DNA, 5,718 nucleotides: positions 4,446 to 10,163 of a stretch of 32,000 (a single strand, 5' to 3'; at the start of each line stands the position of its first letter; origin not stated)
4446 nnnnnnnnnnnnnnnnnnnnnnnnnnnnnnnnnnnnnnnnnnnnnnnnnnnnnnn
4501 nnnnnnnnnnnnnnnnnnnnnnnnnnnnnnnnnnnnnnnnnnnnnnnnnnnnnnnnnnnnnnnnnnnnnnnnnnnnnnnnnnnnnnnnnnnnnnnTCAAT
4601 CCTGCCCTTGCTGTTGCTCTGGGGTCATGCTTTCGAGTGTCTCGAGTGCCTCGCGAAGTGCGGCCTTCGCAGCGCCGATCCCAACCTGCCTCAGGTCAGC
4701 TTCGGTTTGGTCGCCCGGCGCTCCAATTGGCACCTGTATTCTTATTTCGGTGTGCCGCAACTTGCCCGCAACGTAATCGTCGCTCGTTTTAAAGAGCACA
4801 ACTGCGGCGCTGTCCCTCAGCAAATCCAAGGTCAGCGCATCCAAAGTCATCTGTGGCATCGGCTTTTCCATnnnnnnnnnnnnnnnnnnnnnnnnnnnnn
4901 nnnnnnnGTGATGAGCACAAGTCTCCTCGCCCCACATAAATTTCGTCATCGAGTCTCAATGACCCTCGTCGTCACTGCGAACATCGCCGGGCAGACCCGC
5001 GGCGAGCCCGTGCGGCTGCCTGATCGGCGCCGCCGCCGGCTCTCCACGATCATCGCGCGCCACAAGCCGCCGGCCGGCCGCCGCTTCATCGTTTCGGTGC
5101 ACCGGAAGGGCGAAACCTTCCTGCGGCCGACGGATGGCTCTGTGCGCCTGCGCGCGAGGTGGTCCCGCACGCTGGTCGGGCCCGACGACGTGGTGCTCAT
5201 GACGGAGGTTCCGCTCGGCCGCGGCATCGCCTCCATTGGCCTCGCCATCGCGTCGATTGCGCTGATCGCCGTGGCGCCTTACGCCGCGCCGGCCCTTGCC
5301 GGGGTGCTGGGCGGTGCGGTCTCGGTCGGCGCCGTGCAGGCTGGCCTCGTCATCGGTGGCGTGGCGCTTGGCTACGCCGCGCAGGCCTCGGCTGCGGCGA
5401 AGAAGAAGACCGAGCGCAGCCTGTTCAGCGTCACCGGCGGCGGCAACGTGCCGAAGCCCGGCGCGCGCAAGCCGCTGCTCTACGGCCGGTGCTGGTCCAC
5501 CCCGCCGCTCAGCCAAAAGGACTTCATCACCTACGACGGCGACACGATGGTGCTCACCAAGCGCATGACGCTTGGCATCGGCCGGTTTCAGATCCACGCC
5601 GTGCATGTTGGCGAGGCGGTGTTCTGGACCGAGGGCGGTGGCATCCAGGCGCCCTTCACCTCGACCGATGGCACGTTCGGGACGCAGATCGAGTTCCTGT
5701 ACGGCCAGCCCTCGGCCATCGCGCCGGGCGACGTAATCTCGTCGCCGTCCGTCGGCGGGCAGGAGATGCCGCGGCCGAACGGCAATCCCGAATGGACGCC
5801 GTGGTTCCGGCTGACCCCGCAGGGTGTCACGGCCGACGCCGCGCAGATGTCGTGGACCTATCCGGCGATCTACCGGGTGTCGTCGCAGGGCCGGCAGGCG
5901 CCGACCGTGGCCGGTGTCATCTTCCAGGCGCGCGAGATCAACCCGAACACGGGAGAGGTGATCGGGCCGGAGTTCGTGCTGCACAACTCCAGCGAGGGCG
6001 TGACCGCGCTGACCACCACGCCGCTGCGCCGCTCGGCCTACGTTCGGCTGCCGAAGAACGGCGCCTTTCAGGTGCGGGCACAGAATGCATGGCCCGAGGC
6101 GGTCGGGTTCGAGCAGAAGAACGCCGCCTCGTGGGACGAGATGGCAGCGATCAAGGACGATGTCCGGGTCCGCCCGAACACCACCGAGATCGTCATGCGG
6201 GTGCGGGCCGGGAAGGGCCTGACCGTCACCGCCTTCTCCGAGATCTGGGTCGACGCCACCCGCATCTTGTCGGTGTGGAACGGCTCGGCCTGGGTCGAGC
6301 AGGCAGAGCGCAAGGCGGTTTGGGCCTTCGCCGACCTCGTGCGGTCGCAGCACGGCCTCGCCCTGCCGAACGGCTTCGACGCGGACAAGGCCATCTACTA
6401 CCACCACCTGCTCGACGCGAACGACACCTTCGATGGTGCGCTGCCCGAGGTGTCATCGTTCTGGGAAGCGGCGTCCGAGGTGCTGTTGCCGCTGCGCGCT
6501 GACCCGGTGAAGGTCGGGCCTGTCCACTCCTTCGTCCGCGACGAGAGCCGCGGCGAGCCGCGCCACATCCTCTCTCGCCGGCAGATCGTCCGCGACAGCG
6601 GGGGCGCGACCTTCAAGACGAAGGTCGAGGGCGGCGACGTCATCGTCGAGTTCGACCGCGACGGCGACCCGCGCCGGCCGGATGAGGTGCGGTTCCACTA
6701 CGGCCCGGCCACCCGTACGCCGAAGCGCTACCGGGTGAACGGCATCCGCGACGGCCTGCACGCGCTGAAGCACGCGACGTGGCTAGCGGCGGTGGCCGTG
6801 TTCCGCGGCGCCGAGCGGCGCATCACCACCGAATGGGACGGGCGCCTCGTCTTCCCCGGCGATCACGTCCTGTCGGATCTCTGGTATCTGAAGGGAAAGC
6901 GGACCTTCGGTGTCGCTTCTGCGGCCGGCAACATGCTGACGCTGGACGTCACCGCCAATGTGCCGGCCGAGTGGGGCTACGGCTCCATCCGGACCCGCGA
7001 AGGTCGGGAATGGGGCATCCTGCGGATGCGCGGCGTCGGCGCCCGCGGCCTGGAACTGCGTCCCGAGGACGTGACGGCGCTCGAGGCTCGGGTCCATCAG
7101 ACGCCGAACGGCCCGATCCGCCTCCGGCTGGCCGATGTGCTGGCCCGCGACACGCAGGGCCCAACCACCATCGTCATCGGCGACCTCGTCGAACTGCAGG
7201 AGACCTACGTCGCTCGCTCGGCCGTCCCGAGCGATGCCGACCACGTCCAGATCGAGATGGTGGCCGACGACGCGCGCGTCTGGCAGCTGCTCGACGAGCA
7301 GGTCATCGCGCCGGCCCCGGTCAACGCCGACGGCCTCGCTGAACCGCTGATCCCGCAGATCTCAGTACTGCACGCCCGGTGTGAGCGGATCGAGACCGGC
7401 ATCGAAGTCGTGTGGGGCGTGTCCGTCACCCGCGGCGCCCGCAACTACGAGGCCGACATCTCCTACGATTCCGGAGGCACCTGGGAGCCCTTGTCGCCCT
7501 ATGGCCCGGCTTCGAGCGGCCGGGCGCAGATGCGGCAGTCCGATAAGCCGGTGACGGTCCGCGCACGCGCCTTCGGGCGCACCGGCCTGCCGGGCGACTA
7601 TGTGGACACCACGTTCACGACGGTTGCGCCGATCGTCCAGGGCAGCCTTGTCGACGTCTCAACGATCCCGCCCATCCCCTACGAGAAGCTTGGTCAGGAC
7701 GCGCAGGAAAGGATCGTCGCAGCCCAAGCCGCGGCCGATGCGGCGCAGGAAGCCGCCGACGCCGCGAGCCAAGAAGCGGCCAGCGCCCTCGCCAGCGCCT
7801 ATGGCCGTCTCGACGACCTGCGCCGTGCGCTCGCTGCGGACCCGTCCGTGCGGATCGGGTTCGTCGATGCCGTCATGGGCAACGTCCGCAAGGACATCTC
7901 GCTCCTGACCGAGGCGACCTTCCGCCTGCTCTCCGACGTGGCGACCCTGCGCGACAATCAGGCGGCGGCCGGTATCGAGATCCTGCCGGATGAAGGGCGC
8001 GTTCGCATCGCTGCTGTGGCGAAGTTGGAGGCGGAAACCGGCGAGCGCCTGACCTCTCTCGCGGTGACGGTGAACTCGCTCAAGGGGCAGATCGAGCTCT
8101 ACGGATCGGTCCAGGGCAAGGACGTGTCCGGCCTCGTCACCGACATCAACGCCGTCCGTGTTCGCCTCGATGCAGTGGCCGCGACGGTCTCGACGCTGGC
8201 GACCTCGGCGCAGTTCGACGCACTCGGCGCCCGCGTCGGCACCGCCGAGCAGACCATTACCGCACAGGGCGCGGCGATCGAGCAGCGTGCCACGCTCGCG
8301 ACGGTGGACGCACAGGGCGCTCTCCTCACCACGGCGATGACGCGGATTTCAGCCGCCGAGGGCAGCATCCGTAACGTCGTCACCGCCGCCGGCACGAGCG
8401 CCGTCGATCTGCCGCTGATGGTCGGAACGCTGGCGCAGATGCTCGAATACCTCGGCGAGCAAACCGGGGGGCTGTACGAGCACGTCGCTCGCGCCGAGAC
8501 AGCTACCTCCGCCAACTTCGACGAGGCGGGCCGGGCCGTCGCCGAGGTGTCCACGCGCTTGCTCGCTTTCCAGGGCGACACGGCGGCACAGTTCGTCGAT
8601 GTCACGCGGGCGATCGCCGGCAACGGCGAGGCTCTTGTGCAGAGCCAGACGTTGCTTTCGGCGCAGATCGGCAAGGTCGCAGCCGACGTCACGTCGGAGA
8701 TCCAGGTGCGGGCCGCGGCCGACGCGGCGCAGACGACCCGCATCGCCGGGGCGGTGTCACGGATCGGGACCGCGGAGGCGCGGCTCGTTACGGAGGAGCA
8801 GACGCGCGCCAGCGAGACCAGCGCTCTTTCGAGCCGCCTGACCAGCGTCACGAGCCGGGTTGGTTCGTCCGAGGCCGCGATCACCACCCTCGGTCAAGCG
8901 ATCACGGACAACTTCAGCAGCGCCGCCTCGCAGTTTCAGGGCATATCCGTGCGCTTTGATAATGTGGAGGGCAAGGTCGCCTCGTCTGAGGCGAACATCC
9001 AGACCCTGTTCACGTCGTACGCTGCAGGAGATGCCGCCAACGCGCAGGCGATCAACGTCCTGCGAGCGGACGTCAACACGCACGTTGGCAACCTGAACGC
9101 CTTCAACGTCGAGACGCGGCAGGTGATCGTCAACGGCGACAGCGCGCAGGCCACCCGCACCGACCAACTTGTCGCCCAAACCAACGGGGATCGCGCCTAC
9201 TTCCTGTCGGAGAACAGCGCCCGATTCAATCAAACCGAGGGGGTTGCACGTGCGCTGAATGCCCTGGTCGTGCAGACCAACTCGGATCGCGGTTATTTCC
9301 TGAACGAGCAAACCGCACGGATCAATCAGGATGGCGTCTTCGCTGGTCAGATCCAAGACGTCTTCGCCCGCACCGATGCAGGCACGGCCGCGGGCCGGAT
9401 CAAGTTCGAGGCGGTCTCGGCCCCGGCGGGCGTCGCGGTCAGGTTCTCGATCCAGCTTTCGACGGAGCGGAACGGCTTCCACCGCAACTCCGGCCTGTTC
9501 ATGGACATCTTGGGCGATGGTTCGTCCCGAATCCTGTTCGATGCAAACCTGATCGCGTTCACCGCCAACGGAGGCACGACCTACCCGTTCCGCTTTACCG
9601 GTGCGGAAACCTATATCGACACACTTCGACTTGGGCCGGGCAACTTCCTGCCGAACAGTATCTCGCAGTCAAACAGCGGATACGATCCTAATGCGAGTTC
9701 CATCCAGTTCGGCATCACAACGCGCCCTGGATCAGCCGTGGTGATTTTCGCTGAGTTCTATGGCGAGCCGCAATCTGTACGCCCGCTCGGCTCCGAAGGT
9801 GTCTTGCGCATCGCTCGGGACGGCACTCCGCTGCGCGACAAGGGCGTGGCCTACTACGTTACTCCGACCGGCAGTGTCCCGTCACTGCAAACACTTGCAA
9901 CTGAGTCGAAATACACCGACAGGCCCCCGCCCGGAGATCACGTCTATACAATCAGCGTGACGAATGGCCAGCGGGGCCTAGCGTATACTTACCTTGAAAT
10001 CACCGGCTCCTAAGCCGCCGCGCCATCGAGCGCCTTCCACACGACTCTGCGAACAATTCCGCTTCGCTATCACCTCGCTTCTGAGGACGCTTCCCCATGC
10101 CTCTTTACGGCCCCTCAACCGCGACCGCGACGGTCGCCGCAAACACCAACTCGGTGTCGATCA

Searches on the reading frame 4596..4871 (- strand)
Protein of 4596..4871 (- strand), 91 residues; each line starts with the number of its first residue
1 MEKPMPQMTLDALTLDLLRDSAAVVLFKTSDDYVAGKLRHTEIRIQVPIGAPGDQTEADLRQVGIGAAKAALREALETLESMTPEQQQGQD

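Call 6: search_protein_families(library=pfam, proteins=[window:4596-4871:-], max_evalue=0.01)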
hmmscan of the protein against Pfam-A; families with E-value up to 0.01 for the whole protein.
window:4596-4871:- (91 aa): 0 families

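Call 7: search_protein_families(library=phrogs, proteins=[window:4596-4871:-], max_evalue=0.01)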
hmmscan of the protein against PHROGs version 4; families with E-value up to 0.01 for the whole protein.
window:4596-4871:- (91 aa): 0 families

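Call 24: find_homologous_proteins(query=window:4596-4871:-)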
Query window:4596-4871:- (91 aa): 4 proteins with E <= 0.001 among 10 candidates.
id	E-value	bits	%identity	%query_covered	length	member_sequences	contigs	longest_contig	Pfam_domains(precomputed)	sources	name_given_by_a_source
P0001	6.9e-50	184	99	100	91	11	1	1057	-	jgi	jgi:hypothetical protein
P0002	7.6e-49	181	98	100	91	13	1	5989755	-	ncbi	ncbi:hypothetical protein [Methylorubrum extorquens]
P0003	9.4e-40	152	84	97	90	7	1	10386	-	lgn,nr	nr:hypothetical protein [Methylobacterium sp. Leaf122]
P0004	1.6e-23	100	70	80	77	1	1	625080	-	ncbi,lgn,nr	ncbi:hypothetical protein ASF33_02420 [Methylobacterium sp. Leaf92]|nr:hypothetical protein ASF33_02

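Call 28: find_encoding_contigs(protein=P0004, flank=4000, max_places=3)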
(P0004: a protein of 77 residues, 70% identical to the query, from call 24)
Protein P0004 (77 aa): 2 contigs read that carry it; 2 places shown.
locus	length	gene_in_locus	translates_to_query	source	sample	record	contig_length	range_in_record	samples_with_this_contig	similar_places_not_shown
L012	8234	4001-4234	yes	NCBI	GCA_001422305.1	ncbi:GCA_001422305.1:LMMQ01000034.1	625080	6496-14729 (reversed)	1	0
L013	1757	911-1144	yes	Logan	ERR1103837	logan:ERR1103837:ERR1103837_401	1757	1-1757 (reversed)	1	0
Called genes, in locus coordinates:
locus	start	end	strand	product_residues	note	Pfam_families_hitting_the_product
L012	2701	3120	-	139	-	PF00877:NLPC_P60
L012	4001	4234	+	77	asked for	-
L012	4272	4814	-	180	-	PF08875:DUF1833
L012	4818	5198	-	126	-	-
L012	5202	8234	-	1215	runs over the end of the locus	PF06791:TMP_2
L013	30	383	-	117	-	-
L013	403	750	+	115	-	-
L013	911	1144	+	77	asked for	-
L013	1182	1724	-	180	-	PF08875:DUF1833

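Call 69: predict_structure(alignment_id=A7)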
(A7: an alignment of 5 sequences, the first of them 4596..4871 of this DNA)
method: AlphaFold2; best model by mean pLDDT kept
length: 91 residues; sequences in the alignment: 5
mean_pLDDT: 58.9   pTM: 0.39
mean pLDDT of the five models: 58.9, 57.5, 52.4, 50.4, 48.1
residues with pLDDT >= 90: 0; 70-90: 17; 50-70: 54; < 50: 20
segments of 3 or more residues with pLDDT < 50: 1-13
pLDDT, mean of each block of 10 residues (from residue 1): 40 54 59 51 63 67 71 70 56 45
secondary structure, 60 per line:
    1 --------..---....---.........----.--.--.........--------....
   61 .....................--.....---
elements in order: E14-17 E21-29 E40-48 H57-81 H84-88

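Call 75: search_protein_families(library=padloc, proteins=[window:4596-4871:-], max_evalue=0.01)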
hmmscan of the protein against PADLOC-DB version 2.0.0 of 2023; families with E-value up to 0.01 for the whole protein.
window:4596-4871:- (91 aa): 0 families

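Call 76: search_protein_families(library=ncbifam, proteins=[window:4596-4871:-], max_evalue=0.01)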
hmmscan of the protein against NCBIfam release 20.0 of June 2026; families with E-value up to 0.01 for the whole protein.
window:4596-4871:- (91 aa): 0 families

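Call 78: search_protein_representatives(alignment_id=A7)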
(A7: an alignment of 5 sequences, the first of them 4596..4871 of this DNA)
Query: 5 sequences, 91 profile positions. Proteins with E-value up to 0.001 (for the whole library): 19; up to 1e-10: 7; up to 1e-30: 1. The best 19 are listed.
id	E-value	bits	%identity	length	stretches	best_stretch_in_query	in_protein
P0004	3.3e-38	145.8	-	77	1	8-82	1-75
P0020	4.7e-15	71.6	-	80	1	5-81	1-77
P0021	1.5e-14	70.0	-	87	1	5-84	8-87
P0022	2.0e-14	69.6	-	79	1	5-81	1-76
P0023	5.9e-14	68.1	-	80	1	5-81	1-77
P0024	7.0e-12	61.4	-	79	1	5-81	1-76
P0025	5.9e-11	58.4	-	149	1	3-81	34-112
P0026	2.2e-10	56.6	-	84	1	5-81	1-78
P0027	2.6e-10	56.4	-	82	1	6-81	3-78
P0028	2.3e-09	53.4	-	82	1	6-81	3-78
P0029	6.8e-08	48.6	-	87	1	1-82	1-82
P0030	1.9e-07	47.2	-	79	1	5-84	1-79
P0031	2.3e-07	46.9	-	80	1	5-82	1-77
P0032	4.5e-07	46.0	-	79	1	5-81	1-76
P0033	9.0e-06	41.8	-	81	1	5-81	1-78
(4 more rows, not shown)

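Call 80: search_protein_families(library=pfam, alignment_id=A8, max_evalue=0.01)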
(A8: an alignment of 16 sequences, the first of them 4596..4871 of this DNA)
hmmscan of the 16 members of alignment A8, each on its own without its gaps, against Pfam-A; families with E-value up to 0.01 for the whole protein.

A. member 1, window:4596-4871:- (91 aa): 0 families

B. families by the number of members that match (of 16 scanned): 0 families

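Call 88: find_related_loci(query=A7, collection=viral_contigs, flank=3000)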
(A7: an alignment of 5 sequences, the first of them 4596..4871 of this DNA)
Query A7 (91 aa) in viral_contigs; peptide patterns used: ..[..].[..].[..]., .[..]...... (x = any residue, [..] = any of these).
21 stretches matched a pattern; 3 encode a relative of the query (tblastn E <= 1e-3); 3 distinct loci.
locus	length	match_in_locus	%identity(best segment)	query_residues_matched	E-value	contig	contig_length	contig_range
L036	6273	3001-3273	99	1-91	1e-57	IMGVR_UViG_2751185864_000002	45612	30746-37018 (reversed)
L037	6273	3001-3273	96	1-91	1e-55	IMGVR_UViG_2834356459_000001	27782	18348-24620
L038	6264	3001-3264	84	1-88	4e-41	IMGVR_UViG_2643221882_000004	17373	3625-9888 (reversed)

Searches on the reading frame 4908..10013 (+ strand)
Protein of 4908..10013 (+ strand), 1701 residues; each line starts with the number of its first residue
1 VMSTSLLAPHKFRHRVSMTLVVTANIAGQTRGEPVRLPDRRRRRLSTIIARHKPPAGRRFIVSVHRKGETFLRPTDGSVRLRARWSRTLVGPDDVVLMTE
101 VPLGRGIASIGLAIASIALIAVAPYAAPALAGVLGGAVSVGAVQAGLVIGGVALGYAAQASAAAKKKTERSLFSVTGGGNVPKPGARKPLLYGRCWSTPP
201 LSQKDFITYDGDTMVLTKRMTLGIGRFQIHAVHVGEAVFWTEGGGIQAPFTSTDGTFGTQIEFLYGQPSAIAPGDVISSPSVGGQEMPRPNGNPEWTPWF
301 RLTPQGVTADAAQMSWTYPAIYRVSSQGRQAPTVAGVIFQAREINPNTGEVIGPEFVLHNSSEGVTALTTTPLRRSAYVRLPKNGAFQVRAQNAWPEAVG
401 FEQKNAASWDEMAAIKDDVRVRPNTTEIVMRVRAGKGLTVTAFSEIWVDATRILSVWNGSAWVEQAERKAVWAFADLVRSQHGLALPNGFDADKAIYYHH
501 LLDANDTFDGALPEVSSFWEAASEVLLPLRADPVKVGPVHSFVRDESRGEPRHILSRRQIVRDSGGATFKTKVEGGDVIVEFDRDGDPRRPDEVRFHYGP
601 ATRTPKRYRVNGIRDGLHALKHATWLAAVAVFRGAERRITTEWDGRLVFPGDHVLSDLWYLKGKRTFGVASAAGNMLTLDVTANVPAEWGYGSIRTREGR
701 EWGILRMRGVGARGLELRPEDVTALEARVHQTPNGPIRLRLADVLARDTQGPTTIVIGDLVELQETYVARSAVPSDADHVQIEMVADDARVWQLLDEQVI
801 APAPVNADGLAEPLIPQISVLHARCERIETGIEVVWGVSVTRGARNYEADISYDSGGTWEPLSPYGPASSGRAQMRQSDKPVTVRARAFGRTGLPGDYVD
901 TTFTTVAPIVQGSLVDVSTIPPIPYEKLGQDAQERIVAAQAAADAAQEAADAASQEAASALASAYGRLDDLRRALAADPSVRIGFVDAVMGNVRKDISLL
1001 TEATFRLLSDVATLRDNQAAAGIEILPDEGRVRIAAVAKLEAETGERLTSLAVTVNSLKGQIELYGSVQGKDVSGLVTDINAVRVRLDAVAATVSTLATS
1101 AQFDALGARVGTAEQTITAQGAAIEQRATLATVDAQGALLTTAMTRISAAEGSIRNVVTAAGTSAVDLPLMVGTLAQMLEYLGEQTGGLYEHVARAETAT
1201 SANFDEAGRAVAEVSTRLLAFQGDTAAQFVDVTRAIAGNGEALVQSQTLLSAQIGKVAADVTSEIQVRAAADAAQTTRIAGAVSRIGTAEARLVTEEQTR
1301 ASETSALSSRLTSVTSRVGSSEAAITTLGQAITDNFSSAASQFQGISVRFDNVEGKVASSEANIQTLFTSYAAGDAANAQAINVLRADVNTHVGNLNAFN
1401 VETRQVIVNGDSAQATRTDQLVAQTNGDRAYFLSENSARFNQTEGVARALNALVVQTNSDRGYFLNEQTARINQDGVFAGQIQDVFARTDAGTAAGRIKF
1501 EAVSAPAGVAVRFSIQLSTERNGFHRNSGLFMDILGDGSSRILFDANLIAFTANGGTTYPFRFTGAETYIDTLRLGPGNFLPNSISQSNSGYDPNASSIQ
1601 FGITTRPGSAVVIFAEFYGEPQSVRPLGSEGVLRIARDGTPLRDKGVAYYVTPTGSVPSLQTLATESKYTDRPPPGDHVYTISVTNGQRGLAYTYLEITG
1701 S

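Call 6: search_protein_families(library=pfam, proteins=[window:4908-10013:+], max_evalue=0.01)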
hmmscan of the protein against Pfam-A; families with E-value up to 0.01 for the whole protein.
window:4908-10013:+ (1701 aa): 1 family
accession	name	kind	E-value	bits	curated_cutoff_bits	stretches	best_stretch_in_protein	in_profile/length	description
PF24801.1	FNIII-A_GpJ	-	7.8e-05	23.3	27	1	306-417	23-125/126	Tip attachment protein J,FNIII-A domain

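Call 7: search_protein_families(library=phrogs, proteins=[window:4908-10013:+], max_evalue=0.01)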
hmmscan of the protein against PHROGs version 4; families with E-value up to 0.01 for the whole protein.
window:4908-10013:+ (1701 aa): 3 families
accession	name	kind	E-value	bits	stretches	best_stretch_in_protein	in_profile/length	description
phrog_469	-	tail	1.5e-34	120.3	2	293-793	403-893/903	tail protein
phrog_5616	-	tail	9.6e-10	38.4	1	1409-1575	673-834/873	tail fiber protein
phrog_2589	-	tail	8e-06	23.5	1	1037-1585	3130-3550/3686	tail protein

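Call 76: search_protein_families(library=ncbifam, proteins=[window:4959-10013:+], max_evalue=0.01)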
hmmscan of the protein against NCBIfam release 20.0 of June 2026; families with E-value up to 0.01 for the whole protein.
window:4959-10013:+ (1684 aa): 1 family
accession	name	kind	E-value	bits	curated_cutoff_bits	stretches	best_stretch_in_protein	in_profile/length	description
NF040662.1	attach_TipJ_rel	subfamily_domain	4.7e-84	282.6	140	1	289-776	2-477/477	host specificity factor TipJ family phage tail protein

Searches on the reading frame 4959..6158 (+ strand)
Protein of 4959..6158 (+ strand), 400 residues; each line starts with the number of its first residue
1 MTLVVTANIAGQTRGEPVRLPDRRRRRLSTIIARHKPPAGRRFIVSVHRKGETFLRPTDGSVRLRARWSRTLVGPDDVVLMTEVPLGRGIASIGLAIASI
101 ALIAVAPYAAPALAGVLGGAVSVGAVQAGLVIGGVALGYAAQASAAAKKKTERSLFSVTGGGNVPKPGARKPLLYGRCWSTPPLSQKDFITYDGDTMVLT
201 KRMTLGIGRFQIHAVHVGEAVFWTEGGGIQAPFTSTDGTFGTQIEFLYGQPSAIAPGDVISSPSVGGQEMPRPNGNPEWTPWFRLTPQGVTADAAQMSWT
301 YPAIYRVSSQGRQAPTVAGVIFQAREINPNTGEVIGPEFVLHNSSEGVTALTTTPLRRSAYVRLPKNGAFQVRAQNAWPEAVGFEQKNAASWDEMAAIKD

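Call 15: find_related_loci(query=A1, collection=genome_contigs, flank=6000)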
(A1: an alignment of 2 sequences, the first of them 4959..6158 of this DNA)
Query A1 (400 aa) in genome_contigs; peptide patterns used: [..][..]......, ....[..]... (x = any residue, [..] = any of these).
44 stretches matched a pattern; 8 encode a relative of the query (tblastn E <= 1e-3); 8 distinct loci.
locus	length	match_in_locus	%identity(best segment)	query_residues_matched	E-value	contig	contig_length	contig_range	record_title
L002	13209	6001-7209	83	1-400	0e+0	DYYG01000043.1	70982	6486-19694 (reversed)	MAG TPA_asm: Methylorubrum populi isolate 316 c_000000000043_SRA:SRR6323348, whole genome shotgun sequence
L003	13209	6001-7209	76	1-400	0e+0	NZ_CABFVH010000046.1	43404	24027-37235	Methylobacterium dankookense strain SW08-7, whole genome shotgun sequence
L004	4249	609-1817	71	1-400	6e-171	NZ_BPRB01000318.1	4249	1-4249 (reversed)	Methylobacterium trifolii strain DSM 23632 entry318, whole genome shotgun sequence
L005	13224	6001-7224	66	1-400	6e-159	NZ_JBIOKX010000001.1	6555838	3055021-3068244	Methylobacterium alsaeris strain MA0201 contig_2, whole genome shotgun sequence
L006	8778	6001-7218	65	1-400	9e-155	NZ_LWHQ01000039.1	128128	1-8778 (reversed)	Methylobacterium platani strain PMB02 contig039, whole genome shotgun sequence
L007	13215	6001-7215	63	1-400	1e-152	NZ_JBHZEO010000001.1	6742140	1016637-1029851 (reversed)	Methylobacterium carpenticola strain ID0610 contig_1, whole genome shotgun sequence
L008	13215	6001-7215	63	1-400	6e-153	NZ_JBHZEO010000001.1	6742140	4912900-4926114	Methylobacterium carpenticola strain ID0610 contig_1, whole genome shotgun sequence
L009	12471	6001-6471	88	1-305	2e-34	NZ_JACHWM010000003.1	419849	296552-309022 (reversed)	Methylobacterium sp. R2-1 Ga0299752_03, whole genome shotgun sequence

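Call 46: search_protein_families(library=pfam, proteins=[L007:5625-5912:-, L002:4968-5390:-], max_evalue=0.01)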
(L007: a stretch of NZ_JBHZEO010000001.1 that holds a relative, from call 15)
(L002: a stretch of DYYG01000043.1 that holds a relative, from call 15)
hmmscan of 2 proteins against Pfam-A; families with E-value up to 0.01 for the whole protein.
L007:5625-5912:- (95 aa): 0 families

L002:4968-5390:- (140 aa): 1 family
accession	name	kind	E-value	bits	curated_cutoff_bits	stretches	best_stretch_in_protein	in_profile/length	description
PF00072.30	Response_reg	-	9.9e-07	29.4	30.2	1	12-96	1-86/111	Response regulator receiver domain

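Call 52: find_related_loci(query=A1, collection=viral_contigs, flank=3500)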
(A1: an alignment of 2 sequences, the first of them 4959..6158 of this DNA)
Query A1 (400 aa) in viral_contigs; peptide patterns used: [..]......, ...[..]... (x = any residue, [..] = any of these).
52 stretches matched a pattern; 15 encode a relative of the query (tblastn E <= 1e-3); 15 distinct loci.
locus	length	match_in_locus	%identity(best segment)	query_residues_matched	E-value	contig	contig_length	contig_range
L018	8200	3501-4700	96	1-400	0e+0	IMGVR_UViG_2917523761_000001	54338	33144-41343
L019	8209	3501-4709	95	1-400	0e+0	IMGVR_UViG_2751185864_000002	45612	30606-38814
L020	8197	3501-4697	94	1-400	0e+0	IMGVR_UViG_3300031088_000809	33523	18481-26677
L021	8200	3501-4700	93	1-400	0e+0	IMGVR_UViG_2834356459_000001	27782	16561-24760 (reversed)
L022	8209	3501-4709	93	1-400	0e+0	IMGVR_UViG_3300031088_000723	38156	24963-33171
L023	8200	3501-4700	90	1-400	0e+0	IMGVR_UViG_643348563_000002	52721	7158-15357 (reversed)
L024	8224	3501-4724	87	1-400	0e+0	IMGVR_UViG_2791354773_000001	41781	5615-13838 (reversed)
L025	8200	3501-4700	90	1-400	0e+0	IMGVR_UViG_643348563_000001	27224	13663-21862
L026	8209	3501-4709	78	1-400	0e+0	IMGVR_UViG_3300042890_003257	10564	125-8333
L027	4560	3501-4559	83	1-345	4e-176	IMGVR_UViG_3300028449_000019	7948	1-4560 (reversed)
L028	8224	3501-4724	66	1-400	9e-159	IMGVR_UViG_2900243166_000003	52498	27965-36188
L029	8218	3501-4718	65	1-400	1e-154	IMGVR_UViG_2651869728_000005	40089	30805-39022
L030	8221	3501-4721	66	1-400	1e-157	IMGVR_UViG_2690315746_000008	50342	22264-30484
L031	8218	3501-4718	67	1-400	4e-159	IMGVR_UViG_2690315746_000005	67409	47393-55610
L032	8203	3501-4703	46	1-398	5e-92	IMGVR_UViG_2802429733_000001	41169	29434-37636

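Call 75: search_protein_families(library=padloc, proteins=[L007:5625-5912:-], max_evalue=0.01)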
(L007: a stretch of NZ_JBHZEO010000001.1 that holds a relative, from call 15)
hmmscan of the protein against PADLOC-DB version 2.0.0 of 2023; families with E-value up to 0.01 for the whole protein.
L007:5625-5912:- (95 aa): 0 families

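Call 76: search_protein_families(library=ncbifam, proteins=[L007:5625-5912:-], max_evalue=0.01)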
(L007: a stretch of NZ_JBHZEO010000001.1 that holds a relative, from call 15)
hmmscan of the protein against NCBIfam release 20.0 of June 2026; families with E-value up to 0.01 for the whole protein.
L007:5625-5912:- (95 aa): 0 families
